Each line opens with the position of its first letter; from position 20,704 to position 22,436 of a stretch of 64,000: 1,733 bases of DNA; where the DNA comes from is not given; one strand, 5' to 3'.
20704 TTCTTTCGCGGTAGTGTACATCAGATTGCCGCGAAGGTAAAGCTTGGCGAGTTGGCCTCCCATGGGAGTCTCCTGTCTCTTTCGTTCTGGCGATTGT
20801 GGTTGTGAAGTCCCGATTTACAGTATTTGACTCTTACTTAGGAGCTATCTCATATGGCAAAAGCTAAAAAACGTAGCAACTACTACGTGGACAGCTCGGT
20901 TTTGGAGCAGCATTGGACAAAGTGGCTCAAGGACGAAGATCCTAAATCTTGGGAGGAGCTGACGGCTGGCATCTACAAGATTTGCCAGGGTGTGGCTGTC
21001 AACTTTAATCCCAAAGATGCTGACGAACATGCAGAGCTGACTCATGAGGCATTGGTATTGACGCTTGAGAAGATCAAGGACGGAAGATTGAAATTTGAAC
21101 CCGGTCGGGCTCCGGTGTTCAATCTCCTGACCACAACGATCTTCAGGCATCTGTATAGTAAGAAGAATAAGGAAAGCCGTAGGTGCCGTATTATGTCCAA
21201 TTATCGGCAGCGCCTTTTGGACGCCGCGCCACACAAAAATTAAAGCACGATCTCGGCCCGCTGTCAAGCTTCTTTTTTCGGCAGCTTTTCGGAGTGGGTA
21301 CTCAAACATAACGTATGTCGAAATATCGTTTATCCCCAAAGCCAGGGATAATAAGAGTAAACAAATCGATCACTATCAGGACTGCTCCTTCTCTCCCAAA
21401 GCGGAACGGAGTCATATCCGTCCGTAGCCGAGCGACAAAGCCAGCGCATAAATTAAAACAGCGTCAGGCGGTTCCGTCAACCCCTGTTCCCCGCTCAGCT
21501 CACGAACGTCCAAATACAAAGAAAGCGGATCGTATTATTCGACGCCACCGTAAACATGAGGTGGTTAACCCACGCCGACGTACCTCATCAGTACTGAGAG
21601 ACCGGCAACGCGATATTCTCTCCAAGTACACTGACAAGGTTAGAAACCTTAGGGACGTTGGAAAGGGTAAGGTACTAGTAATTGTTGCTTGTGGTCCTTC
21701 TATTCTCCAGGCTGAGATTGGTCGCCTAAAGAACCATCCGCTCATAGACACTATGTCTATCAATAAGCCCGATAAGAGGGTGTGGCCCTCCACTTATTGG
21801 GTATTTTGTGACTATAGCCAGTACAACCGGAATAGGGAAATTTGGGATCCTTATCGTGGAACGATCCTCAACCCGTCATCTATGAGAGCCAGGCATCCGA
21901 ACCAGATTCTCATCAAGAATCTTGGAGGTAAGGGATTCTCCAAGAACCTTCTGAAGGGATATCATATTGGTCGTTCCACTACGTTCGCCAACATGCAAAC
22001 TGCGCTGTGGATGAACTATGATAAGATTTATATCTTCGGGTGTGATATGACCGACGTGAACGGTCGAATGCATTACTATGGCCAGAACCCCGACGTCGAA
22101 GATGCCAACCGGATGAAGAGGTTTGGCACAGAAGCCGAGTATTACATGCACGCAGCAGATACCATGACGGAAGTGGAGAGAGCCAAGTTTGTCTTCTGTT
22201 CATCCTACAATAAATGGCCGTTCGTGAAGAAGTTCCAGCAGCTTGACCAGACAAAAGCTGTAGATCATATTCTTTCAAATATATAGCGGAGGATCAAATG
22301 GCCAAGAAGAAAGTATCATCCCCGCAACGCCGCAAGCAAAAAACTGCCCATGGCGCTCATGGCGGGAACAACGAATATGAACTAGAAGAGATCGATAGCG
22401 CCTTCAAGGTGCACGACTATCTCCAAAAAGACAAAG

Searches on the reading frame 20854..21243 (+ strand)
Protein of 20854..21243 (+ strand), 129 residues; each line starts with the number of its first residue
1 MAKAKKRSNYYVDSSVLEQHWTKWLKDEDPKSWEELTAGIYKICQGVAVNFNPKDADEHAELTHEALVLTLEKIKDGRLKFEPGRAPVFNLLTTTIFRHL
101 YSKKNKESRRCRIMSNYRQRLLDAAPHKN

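Call 3: search_protein_families(library=pfam, proteins=[window:20854-21243:+], max_evalue=1)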
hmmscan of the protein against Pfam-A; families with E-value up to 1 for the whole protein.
window:20854-21243:+ (129 aa): 0 families

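Call 4: search_protein_families(library=phrogs, proteins=[window:20854-21243:+], max_evalue=0.1)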
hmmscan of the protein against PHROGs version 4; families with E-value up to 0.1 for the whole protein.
window:20854-21243:+ (129 aa): 1 family
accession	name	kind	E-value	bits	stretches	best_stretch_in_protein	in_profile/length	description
phrog_35434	-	unknown function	0.051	14.5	1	18-92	92-162/168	-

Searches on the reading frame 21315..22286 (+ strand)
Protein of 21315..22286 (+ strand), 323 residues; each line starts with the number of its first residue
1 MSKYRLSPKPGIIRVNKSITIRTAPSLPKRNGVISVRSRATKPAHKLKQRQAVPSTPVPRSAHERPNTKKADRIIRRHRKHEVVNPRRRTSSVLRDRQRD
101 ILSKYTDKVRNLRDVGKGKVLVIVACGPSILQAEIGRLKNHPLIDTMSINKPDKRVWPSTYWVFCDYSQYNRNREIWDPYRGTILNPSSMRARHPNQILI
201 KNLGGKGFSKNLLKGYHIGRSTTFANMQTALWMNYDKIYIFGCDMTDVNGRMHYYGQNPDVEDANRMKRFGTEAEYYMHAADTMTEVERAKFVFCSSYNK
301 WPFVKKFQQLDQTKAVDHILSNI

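Call 3: search_protein_families(library=pfam, proteins=[window:21315-22286:+], max_evalue=1)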
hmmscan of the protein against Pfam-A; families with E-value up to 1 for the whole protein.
window:21315-22286:+ (323 aa): 2 families
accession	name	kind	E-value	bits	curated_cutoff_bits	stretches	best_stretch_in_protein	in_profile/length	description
PF01973.23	MptE-like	-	0.0013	19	34.6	1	213-247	132-168/171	6-hydroxymethylpterin diphosphokinase MptE-like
PF00142.24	Fer4_NifH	-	0.051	13.5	25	1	218-250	11-43/271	4Fe-4S iron sulfur cluster binding proteins, NifH/frxC family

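Call 4: search_protein_families(library=phrogs, proteins=[window:21315-22286:+], max_evalue=0.1)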
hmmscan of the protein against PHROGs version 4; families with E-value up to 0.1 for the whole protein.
window:21315-22286:+ (323 aa): 1 family
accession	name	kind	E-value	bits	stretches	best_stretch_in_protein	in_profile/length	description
phrog_4603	-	other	0.00025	21.7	1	124-277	1-143/178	alpha-2;3-sialyltransferase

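Call 76: search_protein_families(library=ncbifam, proteins=[window:21315-22286:+], max_evalue=0.01)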
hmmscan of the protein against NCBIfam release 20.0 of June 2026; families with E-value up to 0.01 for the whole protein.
window:21315-22286:+ (323 aa): 2 families
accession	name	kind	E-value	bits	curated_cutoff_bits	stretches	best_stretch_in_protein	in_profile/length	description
TIGR04437.1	WaaZ_KDO_III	equivalog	0.00064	19.1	200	1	206-259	151-204/252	3-deoxy-D-manno-oct-2-ulosonate III transferase WaaZ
TIGR01287.1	nifH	equivalog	0.0029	17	394.35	1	218-252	11-45/275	nitrogenase iron protein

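Call 113: search_protein_families(library=padloc, proteins=[window:21315-22286:+], max_evalue=0.01)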
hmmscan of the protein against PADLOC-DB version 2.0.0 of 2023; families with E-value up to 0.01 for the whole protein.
window:21315-22286:+ (323 aa): 0 families
